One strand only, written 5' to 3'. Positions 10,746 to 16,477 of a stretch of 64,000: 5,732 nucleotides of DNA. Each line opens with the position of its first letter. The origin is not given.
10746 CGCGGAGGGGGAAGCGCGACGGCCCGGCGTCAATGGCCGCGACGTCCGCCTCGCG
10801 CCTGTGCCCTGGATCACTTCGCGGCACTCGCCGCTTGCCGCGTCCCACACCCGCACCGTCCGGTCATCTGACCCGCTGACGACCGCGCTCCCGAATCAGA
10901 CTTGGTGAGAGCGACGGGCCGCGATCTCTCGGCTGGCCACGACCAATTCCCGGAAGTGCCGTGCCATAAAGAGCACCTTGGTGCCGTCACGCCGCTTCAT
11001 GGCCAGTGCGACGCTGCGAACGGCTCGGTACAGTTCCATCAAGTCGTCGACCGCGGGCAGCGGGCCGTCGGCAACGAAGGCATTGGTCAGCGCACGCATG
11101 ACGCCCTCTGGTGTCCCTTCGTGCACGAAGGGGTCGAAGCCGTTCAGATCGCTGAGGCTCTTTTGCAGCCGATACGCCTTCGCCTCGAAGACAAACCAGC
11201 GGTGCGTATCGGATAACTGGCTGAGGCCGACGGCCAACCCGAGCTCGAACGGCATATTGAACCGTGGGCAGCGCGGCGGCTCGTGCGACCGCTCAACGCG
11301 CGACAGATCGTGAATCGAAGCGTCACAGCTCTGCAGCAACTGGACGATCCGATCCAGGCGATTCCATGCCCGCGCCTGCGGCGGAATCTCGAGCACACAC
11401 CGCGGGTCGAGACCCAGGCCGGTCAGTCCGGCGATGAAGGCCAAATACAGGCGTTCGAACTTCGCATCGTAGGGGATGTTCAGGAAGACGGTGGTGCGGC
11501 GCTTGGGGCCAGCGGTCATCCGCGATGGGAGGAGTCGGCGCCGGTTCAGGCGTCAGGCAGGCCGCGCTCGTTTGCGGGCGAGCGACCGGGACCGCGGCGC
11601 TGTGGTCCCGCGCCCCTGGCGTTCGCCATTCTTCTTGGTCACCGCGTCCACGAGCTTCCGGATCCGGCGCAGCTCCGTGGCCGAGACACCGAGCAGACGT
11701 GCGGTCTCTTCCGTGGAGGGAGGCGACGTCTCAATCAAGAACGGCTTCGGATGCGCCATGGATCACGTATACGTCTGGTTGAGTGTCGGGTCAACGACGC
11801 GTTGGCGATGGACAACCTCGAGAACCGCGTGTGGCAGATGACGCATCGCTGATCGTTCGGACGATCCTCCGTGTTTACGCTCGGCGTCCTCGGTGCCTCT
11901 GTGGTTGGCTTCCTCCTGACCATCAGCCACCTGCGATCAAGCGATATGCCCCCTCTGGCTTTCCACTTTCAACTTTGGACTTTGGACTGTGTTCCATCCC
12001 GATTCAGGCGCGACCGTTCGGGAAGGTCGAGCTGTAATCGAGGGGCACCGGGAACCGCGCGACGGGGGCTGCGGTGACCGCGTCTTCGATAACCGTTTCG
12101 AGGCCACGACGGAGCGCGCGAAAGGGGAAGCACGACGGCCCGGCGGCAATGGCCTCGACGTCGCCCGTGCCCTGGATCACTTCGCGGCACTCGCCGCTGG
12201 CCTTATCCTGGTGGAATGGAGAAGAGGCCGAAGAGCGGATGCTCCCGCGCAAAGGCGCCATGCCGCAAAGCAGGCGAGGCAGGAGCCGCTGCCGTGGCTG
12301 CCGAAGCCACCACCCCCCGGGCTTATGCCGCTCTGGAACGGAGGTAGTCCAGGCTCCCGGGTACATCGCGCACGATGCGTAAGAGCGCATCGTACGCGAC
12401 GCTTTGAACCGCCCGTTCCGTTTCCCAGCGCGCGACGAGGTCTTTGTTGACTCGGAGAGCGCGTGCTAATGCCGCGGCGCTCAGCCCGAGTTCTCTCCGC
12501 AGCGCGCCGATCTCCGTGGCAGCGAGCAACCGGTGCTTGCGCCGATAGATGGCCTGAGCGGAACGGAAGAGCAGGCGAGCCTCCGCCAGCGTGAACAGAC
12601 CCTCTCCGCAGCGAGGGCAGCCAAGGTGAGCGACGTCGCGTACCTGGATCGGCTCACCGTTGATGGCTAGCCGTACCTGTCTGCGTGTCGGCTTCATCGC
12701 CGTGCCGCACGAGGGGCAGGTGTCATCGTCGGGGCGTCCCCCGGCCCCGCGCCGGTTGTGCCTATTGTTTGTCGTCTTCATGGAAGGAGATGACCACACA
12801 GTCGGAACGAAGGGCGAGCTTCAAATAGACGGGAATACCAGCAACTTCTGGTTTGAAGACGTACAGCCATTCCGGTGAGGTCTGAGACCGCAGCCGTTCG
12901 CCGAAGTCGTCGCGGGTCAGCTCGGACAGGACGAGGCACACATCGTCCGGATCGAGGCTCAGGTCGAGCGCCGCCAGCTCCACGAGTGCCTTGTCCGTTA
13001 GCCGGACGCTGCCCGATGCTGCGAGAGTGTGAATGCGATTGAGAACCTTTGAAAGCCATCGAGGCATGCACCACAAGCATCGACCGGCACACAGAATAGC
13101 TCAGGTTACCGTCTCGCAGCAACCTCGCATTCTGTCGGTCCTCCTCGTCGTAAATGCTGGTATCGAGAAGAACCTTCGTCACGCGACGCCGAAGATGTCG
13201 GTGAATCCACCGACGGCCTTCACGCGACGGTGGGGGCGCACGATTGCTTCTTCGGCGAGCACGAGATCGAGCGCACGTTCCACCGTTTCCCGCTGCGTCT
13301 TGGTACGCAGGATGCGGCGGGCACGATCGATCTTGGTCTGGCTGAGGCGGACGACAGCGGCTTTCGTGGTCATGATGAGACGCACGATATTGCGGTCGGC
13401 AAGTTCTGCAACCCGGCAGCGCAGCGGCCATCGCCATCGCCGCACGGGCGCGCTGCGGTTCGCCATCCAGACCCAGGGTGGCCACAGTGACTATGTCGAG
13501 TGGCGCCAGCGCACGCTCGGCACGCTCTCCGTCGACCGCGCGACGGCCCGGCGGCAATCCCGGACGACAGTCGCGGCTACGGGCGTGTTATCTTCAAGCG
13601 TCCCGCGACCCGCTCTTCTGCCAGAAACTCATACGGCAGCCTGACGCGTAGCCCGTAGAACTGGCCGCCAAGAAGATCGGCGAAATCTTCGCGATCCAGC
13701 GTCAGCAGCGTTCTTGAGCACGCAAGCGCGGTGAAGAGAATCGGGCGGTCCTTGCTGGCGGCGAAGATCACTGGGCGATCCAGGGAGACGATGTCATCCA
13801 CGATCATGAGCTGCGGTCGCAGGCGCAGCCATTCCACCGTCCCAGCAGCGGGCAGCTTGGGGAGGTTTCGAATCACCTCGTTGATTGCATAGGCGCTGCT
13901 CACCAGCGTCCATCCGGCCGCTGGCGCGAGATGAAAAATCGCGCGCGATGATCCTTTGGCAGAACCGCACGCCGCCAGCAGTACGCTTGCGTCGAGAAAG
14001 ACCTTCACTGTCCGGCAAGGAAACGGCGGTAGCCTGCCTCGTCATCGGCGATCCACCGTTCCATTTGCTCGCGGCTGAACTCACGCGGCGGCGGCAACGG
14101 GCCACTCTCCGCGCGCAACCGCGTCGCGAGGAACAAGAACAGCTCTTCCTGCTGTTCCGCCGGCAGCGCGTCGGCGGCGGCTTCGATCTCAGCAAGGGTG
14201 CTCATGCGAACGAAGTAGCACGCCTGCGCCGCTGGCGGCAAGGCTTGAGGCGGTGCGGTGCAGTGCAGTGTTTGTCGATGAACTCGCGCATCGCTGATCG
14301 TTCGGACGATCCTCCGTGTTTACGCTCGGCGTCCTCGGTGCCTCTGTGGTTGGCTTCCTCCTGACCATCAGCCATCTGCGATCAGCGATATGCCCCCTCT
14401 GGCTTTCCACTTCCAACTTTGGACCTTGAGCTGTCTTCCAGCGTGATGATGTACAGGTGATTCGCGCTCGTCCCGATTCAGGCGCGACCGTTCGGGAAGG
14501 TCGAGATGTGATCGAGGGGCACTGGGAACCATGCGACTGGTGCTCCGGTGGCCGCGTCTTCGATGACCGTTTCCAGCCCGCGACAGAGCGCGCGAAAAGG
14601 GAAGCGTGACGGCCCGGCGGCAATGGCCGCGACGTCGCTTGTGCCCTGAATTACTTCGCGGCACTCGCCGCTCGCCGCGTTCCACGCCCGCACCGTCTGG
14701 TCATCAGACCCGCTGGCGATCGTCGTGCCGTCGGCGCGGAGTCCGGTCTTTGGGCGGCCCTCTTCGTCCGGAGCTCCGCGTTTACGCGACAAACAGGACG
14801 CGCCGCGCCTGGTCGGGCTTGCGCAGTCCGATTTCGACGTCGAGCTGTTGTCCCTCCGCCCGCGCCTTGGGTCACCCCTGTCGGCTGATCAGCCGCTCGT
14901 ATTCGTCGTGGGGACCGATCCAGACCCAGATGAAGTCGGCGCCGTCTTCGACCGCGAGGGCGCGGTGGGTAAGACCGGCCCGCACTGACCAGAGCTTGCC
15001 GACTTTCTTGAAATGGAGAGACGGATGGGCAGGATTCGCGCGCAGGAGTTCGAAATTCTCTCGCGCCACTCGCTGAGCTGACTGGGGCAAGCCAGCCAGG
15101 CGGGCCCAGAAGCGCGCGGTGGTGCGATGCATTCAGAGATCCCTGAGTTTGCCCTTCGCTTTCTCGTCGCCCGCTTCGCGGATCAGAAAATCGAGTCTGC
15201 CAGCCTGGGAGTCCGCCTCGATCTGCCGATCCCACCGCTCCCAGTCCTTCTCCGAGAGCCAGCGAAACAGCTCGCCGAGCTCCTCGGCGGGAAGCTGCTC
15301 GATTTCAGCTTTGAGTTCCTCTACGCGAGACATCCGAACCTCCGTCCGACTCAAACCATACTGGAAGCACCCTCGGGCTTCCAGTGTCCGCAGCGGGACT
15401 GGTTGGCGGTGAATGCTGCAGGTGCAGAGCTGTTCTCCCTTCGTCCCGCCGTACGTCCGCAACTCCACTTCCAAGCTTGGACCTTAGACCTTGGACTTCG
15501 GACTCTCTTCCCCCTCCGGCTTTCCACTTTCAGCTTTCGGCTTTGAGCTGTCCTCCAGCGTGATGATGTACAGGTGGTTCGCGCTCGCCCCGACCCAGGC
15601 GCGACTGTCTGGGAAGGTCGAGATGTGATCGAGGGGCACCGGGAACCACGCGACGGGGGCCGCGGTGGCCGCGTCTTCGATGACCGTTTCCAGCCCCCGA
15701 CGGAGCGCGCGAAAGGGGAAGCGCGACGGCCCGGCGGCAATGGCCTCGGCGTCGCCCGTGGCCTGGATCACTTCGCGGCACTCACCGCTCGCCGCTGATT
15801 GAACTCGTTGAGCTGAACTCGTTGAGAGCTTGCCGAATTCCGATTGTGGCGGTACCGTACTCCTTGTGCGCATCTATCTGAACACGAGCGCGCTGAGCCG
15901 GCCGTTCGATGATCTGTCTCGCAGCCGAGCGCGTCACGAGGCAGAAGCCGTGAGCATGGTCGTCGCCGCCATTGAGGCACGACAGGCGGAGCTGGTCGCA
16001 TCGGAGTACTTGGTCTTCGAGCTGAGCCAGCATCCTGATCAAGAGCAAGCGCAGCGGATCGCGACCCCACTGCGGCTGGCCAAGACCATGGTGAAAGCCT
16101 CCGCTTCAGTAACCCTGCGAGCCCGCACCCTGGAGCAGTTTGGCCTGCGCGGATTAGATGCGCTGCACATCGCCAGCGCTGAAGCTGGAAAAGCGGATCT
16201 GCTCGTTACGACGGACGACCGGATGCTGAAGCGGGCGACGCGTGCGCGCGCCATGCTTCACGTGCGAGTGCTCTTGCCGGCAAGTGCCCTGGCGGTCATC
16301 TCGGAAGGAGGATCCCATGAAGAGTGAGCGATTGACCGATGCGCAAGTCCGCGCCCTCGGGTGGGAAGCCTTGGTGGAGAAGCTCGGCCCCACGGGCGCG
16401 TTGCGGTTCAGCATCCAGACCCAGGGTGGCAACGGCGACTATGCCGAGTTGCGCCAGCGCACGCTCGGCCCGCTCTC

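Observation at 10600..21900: Repeat-punctuated cassette array of TA / TIR / PIN modules (integron-like or tandem-insertion hotspot), no integrase visible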

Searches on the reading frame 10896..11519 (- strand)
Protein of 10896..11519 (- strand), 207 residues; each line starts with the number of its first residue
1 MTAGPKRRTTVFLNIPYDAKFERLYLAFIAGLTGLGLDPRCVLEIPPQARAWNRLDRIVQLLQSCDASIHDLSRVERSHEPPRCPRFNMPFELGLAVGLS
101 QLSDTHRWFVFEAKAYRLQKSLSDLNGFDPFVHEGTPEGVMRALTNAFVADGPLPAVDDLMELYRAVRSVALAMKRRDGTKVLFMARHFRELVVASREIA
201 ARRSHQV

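Call 8: search_protein_families(library=pfam, proteins=[window:10896-11519:-], max_evalue=0.01)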
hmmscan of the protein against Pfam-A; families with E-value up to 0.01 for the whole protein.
window:10896-11519:- (207 aa): 0 families

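Call 29: search_protein_families(library=pfam, proteins=[window:10896-11519:-], max_evalue=0.1)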
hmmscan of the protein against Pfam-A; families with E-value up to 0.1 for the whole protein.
window:10896-11519:- (207 aa): 0 families

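Call 51: search_protein_families(library=padloc, proteins=[window:10896-11519:-], max_evalue=0.001)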
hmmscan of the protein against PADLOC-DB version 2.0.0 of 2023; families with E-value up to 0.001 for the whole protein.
window:10896-11519:- (207 aa): 0 families

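Call 52: search_protein_families(library=ncbifam, proteins=[window:10896-11519:-], max_evalue=0.01)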
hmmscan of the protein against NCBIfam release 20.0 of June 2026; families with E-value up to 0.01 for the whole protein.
window:10896-11519:- (207 aa): 0 families

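Call 53: search_solved_structures(query=window:10896-11519:-, max_evalue=1)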
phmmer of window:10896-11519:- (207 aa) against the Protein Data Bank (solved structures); distinct sequences matched with E-value up to 1: 2.
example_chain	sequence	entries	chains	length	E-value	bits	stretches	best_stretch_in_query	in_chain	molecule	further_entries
2a0k_A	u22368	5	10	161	0.16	14.7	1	56-102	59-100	Nucleoside 2-deoxyribosyltransferase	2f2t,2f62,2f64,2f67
6qai_A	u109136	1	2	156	0.45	13.3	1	52-103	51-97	2-Deoxyribosyltransferase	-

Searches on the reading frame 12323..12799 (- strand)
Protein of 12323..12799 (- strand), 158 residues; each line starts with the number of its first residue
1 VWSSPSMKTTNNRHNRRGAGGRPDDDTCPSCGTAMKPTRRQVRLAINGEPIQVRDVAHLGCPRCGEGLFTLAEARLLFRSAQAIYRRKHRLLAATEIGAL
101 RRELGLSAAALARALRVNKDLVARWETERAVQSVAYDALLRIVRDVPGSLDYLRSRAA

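Call 8: search_protein_families(library=pfam, proteins=[window:12323-12799:-], max_evalue=0.01)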
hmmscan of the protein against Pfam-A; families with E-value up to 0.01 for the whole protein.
window:12323-12799:- (158 aa): 7 families
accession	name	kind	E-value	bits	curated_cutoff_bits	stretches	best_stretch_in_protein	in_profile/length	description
PF15731.11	MqsA_antitoxin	-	1.3e-09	38.7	30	1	28-154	3-131/131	Antitoxin component of bacterial toxin-antitoxin system, MqsA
PF13560.12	HTH_31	-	1.1e-05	26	27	1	95-141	4-49/64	Helix-turn-helix domain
PF24042.1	DUF7351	-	0.0013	18.9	31.2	1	24-89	65-125/177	Domain of unknown function (DUF7351)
PF01381.28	HTH_3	-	0.0026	18.2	23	1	99-130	3-34/55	Helix-turn-helix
PF13453.11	Zn_ribbon_TFIIB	-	0.0045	16.8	22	0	27-41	1-15/41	Transcription factor zinc-finger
PF13248.11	Zn_ribbon_3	-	0.0049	16.7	27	0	22-33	13-24/26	zinc-ribbon domain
PF09723.15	Zn_ribbon_8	-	0.0094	16.4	34.4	0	22-36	23-35/41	Zinc ribbon domain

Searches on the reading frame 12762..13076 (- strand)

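Call 8: search_protein_families(library=pfam, proteins=[window:12762-13076:-], max_evalue=0.01)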
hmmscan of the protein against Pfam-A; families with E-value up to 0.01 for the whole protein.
window:12762-13076:- (104 aa): 1 family
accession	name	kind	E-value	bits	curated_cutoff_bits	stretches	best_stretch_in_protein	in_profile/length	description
PF15723.11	MqsR_toxin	-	4.2e-11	43.5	26.2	1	12-100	6-95/95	Motility quorum-sensing regulator, toxin of MqsA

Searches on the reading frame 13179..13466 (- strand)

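Call 8: search_protein_families(library=pfam, proteins=[window:13179-13466:-], max_evalue=0.01)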
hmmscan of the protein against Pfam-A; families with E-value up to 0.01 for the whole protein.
window:13179-13466:- (95 aa): 1 family
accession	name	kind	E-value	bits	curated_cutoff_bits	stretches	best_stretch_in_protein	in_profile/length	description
PF09957.15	VapB_antitoxin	-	0.00042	20.6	23.4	1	45-72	11-38/47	Bacterial antitoxin of type II TA system, VapB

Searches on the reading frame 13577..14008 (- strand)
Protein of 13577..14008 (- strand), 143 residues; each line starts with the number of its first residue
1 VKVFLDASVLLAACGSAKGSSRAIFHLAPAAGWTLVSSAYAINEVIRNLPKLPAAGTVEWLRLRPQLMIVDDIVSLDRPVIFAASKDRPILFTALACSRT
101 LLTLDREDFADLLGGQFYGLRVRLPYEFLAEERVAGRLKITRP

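Call 8: search_protein_families(library=pfam, proteins=[window:13577-14008:-], max_evalue=0.01)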
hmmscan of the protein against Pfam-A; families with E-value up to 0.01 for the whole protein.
window:13577-14008:- (143 aa): 1 family
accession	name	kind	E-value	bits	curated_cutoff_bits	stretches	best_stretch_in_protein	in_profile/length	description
PF13470.12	PIN_3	-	0.00076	20.7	27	1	2-105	1-113/115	PIN domain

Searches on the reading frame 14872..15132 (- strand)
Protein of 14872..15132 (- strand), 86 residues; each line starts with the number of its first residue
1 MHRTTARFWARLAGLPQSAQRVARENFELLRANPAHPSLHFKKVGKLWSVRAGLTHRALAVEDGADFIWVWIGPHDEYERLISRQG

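Call 8: search_protein_families(library=pfam, proteins=[window:14872-15132:-], max_evalue=0.01)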
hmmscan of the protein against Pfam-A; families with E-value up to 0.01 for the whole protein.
window:14872-15132:- (86 aa): 2 families
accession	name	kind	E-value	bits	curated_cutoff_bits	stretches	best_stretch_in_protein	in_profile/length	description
PF24732.2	ParE_like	-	0.0017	18.8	24.4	1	21-80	5-67/67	ParE-like toxin domain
PF18029.7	Glyoxalase_6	-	0.0036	18.4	23.6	1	3-63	10-68/106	Glyoxalase-like domain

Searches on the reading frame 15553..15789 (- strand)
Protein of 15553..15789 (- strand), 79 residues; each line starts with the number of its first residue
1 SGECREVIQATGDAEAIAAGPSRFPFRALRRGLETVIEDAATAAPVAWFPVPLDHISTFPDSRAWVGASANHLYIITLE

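Call 78: search_protein_representatives(protein=window:15553-15789:-)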
Query: 79 residues. Proteins with E-value up to 0.001 (for the whole library): 610; up to 1e-10: 200; up to 1e-30: 2. The best 150 are listed.
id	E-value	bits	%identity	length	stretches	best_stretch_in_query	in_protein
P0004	8.2e-38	143.5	89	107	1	1-79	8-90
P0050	7.0e-31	121.5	76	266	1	1-79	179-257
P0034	9.6e-27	108.3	86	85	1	1-64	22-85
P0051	2.0e-24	100.9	65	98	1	1-79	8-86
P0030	2.4e-23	97.5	84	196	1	1-62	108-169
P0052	9.8e-23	95.6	58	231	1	1-78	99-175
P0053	1.2e-22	95.3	63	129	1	1-79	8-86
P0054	3.1e-22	94.0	62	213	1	1-79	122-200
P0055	4.8e-22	93.4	62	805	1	2-79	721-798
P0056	5.1e-22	93.3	62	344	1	1-79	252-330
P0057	3.0e-21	90.9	61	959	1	1-79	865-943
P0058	1.0e-20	89.2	54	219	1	1-79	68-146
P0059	1.1e-20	89.1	61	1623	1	6-79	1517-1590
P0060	2.3e-20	88.0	56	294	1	1-77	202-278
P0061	3.7e-20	87.4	59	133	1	1-79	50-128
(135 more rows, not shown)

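Call 80: find_encoding_contigs(protein=P0051, flank=10000, max_places=4)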
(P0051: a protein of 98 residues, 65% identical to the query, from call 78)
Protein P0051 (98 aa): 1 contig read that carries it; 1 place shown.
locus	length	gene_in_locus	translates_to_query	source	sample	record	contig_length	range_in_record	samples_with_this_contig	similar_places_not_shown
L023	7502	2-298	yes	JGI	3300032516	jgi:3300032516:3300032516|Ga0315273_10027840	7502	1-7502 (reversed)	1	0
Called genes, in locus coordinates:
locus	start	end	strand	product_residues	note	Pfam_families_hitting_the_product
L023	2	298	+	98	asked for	?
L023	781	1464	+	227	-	-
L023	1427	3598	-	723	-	PF02629:CoA_binding, PF13380:CoA_binding_2 (faint), PF00549:Ligase_CoA, PF13607:Succ_CoA_lig, PF00285:Citrate_synt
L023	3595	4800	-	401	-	PF08442:ATP-grasp_2, PF13549:ATP-grasp_5, PF24948:Citrate_synth_N (weak), PF16114:Citrate_bind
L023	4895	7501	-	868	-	?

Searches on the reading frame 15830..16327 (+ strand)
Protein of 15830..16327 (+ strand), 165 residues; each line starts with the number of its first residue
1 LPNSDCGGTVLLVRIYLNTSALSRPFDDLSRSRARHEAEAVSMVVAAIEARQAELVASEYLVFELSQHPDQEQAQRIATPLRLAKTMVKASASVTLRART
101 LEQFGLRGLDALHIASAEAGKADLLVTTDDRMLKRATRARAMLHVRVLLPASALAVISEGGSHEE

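Call 9: search_protein_families(library=pfam, proteins=[window:15830-16327:+], max_evalue=0.01)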
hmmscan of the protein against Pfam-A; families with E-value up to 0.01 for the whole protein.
window:15830-16327:+ (165 aa): 1 family
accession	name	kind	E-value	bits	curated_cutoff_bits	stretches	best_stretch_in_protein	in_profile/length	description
PF01850.27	PIN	-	6.8e-07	30.4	23.6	1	15-135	1-116/120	PIN domain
